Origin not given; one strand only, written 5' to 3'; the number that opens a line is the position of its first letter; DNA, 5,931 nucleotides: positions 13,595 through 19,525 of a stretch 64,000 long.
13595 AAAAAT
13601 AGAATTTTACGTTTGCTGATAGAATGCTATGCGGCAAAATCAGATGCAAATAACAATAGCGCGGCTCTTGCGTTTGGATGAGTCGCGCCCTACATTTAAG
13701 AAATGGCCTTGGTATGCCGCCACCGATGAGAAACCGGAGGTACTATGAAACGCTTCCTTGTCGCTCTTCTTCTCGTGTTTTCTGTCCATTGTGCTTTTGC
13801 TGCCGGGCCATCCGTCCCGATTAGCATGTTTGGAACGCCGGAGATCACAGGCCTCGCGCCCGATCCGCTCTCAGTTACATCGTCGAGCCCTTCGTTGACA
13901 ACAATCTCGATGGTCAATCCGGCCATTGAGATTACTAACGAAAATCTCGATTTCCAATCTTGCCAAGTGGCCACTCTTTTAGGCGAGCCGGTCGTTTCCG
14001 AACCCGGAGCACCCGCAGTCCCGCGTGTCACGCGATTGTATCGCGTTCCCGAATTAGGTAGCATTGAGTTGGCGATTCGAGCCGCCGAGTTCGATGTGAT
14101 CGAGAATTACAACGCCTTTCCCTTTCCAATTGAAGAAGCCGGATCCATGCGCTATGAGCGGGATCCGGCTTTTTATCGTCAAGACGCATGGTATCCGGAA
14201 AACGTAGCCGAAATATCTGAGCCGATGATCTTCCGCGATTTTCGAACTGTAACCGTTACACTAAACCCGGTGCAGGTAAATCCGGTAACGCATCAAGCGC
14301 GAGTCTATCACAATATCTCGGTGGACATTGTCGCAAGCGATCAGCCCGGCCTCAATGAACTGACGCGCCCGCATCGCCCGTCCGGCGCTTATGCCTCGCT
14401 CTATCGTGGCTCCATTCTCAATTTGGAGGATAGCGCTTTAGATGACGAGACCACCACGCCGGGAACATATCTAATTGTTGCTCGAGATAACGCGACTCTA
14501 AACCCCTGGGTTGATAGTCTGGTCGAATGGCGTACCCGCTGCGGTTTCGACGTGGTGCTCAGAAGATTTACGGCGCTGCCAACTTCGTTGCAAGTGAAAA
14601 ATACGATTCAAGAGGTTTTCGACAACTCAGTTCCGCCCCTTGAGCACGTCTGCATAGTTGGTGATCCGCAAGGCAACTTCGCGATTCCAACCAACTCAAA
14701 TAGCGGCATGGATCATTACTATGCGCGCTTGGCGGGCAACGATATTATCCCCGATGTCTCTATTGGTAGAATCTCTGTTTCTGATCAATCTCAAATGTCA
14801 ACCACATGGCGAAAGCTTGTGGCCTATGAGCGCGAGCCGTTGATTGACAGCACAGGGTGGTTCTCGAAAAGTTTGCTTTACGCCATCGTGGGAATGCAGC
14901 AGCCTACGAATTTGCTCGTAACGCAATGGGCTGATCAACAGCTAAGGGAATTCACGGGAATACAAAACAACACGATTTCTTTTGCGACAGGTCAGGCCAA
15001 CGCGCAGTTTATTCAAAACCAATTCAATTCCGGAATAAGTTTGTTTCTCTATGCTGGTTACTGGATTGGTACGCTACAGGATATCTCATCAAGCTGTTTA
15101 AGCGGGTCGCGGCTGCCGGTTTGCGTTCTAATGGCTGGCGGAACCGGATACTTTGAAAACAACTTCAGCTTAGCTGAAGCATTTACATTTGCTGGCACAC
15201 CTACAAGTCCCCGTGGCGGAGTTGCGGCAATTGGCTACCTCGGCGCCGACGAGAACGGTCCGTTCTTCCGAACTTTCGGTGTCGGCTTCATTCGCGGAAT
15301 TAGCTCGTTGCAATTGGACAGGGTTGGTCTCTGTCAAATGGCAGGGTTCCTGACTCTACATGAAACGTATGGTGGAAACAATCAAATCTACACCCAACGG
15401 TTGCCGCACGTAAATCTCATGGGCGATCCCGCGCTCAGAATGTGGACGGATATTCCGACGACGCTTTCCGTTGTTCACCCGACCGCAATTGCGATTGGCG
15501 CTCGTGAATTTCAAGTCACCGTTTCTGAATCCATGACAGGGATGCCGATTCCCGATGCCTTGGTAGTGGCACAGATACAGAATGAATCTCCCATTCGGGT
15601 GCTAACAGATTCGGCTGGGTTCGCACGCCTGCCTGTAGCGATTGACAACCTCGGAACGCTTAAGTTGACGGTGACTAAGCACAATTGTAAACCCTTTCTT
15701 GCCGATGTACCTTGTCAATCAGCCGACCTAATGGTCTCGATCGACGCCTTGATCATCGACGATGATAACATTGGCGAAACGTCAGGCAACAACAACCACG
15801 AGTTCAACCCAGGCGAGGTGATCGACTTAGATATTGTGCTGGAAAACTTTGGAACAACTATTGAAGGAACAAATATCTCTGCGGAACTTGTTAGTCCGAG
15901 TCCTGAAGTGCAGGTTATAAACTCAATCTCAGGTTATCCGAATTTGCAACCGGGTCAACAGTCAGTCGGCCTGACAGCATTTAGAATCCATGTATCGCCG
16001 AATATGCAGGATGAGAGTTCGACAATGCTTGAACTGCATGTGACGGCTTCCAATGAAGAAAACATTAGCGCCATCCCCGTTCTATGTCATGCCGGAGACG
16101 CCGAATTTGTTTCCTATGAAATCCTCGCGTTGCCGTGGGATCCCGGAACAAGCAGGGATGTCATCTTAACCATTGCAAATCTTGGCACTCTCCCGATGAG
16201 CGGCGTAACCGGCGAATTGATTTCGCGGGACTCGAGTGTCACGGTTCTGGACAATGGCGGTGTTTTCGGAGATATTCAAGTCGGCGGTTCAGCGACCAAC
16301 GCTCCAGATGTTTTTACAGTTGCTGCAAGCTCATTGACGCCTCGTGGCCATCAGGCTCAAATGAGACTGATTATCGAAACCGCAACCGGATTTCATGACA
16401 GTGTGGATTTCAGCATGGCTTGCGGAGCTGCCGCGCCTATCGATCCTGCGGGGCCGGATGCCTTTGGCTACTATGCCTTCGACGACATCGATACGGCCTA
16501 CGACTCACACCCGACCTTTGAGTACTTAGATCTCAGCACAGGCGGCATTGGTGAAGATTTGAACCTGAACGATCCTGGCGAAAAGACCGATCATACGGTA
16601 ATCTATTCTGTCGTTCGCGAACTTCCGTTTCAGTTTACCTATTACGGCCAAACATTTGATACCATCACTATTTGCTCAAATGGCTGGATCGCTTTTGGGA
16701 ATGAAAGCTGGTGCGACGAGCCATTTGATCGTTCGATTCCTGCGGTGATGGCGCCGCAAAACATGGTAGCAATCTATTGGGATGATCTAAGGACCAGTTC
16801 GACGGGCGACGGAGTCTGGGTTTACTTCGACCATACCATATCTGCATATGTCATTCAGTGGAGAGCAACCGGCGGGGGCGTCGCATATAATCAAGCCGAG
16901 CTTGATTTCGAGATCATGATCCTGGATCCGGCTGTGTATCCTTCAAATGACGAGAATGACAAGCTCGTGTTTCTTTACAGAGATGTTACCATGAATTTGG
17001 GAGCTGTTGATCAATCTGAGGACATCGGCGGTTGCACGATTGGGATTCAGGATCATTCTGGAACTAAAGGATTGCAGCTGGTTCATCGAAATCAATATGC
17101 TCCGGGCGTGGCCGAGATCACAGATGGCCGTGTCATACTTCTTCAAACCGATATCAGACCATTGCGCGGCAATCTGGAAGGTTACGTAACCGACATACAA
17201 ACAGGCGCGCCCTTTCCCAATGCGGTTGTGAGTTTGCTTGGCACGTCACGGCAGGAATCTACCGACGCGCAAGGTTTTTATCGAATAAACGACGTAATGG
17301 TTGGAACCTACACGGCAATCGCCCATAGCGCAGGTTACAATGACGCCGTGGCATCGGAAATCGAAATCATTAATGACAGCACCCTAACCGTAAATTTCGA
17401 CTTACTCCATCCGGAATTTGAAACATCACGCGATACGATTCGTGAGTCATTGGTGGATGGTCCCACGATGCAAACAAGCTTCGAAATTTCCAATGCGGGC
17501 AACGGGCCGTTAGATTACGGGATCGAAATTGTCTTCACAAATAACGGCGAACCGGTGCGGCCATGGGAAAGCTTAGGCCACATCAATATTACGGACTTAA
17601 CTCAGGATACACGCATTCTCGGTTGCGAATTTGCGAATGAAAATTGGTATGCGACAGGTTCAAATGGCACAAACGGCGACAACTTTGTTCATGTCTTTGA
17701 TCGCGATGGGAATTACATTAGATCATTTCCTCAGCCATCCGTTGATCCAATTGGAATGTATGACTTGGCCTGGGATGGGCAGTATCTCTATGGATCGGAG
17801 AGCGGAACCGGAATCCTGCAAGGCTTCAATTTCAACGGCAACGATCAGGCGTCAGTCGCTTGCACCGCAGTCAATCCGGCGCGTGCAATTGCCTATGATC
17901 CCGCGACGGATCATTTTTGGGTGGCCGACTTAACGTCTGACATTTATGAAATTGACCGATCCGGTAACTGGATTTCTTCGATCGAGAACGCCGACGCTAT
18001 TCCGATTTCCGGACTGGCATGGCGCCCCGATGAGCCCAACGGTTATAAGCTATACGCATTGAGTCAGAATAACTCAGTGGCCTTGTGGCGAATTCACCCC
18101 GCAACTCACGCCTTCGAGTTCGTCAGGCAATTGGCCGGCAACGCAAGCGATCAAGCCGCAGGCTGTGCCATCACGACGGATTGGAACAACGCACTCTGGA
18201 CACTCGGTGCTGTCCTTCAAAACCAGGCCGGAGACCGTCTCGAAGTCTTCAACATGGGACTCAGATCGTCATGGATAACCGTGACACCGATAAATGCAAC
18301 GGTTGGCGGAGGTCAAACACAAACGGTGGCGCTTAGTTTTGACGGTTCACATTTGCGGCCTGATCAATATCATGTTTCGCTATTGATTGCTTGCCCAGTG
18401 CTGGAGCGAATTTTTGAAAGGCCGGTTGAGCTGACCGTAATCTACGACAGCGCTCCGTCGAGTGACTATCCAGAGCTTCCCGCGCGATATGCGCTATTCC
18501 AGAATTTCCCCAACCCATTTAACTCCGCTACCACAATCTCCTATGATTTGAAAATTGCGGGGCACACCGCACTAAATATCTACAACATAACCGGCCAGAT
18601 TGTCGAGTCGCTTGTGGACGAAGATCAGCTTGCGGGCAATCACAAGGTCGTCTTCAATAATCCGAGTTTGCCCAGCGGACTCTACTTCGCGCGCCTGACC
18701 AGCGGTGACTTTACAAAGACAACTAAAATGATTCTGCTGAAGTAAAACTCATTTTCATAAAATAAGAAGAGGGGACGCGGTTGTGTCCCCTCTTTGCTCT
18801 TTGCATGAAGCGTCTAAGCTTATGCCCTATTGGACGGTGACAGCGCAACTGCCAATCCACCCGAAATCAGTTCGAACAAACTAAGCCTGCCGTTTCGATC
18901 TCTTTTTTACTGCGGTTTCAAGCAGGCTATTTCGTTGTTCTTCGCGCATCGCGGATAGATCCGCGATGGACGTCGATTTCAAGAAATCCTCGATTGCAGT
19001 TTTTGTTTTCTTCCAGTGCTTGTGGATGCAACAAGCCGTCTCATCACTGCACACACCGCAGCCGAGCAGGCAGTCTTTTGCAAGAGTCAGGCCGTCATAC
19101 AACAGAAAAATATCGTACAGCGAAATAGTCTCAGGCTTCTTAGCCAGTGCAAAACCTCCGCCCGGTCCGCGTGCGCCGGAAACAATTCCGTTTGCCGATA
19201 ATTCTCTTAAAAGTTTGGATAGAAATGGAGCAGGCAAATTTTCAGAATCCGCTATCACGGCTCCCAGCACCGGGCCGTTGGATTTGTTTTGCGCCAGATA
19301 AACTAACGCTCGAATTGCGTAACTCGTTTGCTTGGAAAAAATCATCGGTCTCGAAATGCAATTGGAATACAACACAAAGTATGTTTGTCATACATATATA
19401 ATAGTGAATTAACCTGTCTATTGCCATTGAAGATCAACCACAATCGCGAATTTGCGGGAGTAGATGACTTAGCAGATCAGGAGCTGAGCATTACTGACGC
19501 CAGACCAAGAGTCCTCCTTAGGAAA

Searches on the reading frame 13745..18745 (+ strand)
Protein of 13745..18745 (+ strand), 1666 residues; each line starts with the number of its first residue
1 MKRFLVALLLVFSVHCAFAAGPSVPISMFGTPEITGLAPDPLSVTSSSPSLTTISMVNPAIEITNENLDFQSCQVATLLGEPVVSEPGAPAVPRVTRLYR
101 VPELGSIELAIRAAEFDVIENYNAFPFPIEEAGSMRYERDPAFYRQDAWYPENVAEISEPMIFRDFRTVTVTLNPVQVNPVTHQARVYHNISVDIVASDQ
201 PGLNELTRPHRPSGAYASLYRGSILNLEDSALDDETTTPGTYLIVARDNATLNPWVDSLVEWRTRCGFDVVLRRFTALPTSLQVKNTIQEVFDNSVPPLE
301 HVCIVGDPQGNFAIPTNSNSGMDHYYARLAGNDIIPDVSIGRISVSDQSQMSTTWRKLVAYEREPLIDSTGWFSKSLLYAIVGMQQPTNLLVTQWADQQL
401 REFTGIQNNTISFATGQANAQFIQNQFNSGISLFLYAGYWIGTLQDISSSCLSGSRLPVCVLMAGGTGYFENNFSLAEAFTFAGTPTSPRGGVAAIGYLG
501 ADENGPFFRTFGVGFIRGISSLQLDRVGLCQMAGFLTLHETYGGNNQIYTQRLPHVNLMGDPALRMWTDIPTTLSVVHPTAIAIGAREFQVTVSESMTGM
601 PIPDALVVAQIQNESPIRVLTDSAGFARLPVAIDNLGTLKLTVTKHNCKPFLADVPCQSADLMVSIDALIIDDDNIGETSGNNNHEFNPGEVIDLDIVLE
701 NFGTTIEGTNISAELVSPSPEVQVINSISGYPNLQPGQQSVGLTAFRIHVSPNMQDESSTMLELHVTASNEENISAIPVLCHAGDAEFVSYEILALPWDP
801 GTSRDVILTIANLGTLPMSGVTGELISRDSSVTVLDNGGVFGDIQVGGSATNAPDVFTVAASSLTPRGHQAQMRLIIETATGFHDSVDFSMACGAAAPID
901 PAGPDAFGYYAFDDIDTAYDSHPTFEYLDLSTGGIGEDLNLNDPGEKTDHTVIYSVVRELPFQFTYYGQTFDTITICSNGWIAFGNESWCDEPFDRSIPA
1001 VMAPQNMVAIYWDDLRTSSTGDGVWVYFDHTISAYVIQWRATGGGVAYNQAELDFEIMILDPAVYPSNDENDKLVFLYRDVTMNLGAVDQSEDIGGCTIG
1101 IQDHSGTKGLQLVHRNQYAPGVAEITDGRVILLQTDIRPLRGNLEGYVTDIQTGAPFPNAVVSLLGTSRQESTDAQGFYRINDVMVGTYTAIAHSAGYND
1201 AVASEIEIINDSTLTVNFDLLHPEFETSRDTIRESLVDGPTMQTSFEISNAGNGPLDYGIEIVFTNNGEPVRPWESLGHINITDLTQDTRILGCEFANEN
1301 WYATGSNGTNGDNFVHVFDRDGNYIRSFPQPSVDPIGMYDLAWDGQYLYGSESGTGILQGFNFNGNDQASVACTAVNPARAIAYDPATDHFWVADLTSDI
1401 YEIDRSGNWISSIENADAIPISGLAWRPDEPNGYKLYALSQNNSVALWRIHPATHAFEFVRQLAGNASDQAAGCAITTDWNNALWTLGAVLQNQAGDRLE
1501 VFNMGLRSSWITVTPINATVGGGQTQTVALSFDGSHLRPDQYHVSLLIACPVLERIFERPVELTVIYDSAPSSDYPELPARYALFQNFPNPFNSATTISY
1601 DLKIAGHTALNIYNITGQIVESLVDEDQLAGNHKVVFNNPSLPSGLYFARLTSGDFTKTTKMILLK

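Call 34: search_protein_families(library=pfam, proteins=[window:13745-18745:+])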
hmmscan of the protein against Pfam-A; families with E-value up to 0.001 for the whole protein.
window:13745-18745:+ (1666 aa): 6 families
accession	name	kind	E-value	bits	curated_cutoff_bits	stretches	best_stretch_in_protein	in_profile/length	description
PF01364.23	Peptidase_C25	-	7.7e-28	98.2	23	1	242-566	1-374/374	Peptidase family C25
PF08126.16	Propeptide_C25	-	7.8e-21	74.6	22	1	39-201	9-177/205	Propeptide_C25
PF13620.12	CarboxypepD_reg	-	4.6e-20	72.2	32.3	1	1144-1220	2-81/82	Carboxypeptidase regulatory-like domain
PF18962.6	Por_Secre_tail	-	1.1e-09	38.9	27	1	1588-1663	2-74/75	Secretion system C-terminal sorting domain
PF13715.12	CarbopepD_reg_2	-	1.1e-09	38.7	32.2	1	1145-1221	2-77/88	CarboxypepD_reg-like domain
PF13860.13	FlgD_ig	-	0.00098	19.5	27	0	1605-1648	22-70/79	FlgD Ig-like domain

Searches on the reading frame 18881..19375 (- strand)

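Call 34: search_protein_families(library=pfam, proteins=[window:18881-19375:-])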
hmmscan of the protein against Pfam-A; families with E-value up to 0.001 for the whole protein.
window:18881-19375:- (164 aa): 1 family
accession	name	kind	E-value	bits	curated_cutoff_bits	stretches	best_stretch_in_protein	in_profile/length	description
PF02082.26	Rrf2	-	3e-32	112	30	1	14-141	2-130/132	Iron-dependent Transcriptional regulator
